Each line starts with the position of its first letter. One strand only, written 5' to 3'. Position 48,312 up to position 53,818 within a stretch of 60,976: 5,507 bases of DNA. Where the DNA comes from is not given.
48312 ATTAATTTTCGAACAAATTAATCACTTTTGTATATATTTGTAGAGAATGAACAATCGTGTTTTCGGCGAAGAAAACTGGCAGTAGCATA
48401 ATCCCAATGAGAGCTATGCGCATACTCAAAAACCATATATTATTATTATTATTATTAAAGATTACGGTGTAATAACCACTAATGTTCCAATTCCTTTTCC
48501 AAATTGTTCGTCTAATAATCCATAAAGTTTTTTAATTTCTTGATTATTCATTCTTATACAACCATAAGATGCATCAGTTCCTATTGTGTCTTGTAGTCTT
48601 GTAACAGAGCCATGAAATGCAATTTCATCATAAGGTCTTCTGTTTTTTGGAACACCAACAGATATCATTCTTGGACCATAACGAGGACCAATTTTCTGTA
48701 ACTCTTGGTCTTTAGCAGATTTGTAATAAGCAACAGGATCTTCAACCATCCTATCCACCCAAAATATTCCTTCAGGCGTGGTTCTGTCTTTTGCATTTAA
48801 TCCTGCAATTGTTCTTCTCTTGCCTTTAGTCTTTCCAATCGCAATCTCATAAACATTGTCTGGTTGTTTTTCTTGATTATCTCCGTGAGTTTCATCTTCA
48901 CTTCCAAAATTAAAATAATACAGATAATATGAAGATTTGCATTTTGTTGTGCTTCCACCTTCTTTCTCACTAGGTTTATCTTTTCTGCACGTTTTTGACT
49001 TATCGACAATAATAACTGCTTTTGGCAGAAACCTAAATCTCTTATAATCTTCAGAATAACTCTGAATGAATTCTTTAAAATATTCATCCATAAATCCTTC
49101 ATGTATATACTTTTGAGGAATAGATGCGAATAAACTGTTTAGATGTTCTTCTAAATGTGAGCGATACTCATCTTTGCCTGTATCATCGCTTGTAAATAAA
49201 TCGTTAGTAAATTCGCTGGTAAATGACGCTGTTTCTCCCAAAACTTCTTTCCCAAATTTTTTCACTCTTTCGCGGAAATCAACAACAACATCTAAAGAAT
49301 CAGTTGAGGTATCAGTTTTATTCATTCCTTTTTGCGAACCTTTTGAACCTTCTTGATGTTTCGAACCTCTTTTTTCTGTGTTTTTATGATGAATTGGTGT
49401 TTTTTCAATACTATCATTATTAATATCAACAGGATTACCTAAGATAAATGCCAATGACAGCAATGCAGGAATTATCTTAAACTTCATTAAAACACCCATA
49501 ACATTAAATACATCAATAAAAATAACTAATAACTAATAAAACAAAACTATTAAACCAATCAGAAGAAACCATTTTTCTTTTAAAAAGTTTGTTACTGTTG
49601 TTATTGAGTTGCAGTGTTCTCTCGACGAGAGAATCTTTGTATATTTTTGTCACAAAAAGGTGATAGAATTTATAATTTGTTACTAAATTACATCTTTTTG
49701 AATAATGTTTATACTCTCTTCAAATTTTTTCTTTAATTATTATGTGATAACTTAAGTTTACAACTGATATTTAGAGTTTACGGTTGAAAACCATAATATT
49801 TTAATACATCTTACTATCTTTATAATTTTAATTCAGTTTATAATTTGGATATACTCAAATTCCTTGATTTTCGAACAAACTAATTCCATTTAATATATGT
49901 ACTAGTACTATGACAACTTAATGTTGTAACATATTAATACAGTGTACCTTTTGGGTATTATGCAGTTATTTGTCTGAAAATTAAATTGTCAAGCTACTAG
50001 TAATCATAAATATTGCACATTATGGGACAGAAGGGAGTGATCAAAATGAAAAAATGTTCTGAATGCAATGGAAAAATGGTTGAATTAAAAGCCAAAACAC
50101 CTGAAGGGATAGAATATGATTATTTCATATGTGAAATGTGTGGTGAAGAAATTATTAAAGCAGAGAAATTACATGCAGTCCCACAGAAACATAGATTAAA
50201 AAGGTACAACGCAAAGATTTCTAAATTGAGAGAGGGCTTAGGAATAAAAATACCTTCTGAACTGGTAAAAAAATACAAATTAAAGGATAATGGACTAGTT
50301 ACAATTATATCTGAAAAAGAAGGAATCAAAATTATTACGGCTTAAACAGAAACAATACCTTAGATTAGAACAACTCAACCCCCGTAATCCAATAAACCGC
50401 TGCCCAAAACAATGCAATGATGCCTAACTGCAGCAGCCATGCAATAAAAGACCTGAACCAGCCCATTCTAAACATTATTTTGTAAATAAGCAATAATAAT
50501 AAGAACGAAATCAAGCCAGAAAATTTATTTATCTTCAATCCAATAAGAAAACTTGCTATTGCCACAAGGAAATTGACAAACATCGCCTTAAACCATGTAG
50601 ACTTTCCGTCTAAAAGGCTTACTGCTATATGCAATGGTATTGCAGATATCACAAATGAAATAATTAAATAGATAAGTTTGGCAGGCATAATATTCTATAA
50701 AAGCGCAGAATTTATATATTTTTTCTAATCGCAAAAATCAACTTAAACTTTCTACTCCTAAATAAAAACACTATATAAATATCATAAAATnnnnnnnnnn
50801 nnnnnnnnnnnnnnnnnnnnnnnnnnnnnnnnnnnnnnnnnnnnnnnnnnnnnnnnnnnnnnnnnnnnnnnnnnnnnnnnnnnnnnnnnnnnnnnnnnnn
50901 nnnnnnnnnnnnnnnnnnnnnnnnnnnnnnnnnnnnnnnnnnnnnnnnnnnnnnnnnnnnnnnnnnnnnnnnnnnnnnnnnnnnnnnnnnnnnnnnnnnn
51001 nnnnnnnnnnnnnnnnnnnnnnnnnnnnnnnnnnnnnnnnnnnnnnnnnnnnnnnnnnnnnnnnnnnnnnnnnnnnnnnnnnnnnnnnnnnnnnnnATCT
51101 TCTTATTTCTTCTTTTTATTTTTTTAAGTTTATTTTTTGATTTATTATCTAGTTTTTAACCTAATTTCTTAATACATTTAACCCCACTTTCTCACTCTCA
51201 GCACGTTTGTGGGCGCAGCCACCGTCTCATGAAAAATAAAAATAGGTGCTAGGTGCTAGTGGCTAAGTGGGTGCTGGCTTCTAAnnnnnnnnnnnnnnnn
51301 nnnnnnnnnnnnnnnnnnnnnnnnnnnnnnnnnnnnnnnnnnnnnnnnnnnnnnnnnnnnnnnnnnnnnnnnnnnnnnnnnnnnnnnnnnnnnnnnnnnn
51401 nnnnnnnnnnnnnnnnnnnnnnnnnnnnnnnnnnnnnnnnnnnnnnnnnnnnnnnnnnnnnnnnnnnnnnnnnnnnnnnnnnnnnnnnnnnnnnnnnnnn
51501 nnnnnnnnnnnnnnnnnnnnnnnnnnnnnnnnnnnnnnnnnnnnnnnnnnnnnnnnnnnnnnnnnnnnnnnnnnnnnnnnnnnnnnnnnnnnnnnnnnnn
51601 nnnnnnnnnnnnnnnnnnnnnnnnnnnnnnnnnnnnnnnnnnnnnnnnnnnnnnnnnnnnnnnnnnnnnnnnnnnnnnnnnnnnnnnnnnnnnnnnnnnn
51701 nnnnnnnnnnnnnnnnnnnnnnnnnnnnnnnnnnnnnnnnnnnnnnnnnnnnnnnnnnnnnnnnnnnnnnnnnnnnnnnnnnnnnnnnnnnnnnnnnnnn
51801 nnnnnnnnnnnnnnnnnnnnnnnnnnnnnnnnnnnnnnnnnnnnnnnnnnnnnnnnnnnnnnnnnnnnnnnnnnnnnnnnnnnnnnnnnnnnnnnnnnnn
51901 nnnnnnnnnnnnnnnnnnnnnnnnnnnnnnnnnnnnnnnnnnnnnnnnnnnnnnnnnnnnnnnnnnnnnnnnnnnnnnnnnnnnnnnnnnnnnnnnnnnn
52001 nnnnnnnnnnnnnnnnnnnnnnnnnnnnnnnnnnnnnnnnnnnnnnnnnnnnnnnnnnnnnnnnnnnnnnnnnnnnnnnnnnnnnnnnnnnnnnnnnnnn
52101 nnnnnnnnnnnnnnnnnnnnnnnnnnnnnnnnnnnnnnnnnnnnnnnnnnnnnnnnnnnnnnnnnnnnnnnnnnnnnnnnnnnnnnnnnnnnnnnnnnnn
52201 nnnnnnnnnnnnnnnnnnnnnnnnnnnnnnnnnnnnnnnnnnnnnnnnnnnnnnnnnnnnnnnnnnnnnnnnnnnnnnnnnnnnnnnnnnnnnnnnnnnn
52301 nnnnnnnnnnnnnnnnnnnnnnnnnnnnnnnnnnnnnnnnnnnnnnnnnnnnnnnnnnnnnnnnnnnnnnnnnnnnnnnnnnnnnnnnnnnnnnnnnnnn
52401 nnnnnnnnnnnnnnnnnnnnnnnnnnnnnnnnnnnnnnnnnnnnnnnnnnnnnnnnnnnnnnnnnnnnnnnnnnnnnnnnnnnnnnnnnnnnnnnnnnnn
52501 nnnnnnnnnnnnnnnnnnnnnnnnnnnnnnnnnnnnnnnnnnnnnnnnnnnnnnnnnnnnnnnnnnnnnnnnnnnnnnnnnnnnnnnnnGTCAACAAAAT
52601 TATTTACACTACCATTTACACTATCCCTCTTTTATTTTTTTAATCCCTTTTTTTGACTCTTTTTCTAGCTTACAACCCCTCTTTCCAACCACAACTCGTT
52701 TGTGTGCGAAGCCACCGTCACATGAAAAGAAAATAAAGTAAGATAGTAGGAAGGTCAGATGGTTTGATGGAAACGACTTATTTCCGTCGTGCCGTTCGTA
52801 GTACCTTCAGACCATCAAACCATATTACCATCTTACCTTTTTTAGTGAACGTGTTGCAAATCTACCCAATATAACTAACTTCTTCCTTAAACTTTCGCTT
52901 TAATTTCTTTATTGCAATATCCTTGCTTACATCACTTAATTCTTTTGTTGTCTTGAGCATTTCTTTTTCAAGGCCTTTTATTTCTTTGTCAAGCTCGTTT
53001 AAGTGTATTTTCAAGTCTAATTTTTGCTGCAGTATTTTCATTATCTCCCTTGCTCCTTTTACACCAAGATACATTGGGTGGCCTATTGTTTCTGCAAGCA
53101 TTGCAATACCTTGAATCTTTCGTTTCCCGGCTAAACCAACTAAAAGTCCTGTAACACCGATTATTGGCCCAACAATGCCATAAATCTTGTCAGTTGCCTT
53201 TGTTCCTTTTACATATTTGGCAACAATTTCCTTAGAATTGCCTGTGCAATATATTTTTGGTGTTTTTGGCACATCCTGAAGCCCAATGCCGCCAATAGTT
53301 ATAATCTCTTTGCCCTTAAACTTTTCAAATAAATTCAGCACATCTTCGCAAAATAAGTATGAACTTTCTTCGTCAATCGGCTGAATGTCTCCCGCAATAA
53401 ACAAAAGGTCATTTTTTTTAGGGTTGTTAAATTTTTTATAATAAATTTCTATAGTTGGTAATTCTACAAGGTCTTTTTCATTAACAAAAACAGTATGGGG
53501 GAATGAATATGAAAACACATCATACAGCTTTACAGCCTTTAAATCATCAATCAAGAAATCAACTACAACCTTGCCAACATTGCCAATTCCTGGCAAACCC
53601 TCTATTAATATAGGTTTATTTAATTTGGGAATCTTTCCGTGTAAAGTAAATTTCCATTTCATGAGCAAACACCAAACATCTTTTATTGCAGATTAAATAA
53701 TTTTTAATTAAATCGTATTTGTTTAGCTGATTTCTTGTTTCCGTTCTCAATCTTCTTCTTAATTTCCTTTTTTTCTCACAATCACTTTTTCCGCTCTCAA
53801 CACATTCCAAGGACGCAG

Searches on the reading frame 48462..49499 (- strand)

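Call 9: search_protein_families(library=pfam, proteins=[window:48462-49499:-], max_evalue=0.01)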
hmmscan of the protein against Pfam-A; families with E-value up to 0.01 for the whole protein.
window:48462-49499:- (345 aa): 1 family
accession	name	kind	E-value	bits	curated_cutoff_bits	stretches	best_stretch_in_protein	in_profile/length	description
PF03734.19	YkuD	-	1.7e-15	58.3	23.4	1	214-343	23-146/146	L,D-transpeptidase catalytic domain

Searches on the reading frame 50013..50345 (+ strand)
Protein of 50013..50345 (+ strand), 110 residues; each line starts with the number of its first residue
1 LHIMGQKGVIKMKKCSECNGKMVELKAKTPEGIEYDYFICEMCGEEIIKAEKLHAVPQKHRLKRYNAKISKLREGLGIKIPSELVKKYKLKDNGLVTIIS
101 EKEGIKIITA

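Call 76: search_protein_families(library=pfam, proteins=[window:50013-50345:+], max_evalue=0.01)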
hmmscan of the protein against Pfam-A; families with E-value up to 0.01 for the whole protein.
window:50013-50345:+ (110 aa): 1 family
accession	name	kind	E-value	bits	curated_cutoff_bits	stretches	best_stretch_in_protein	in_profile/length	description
PF10235.14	Cript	-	0.0022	19.1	25.5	1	13-52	46-85/90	Microtubule-associated protein CRIPT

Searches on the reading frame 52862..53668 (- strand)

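Call 9: search_protein_families(library=pfam, proteins=[window:52862-53668:-], max_evalue=0.01)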
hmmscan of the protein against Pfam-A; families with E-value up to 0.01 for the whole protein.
window:52862-53668:- (268 aa): 1 family
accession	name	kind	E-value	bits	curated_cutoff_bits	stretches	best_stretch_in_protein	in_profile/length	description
PF09754.15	PAC2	-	1.2e-33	117.1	25.8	1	21-238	1-212/215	PAC2 family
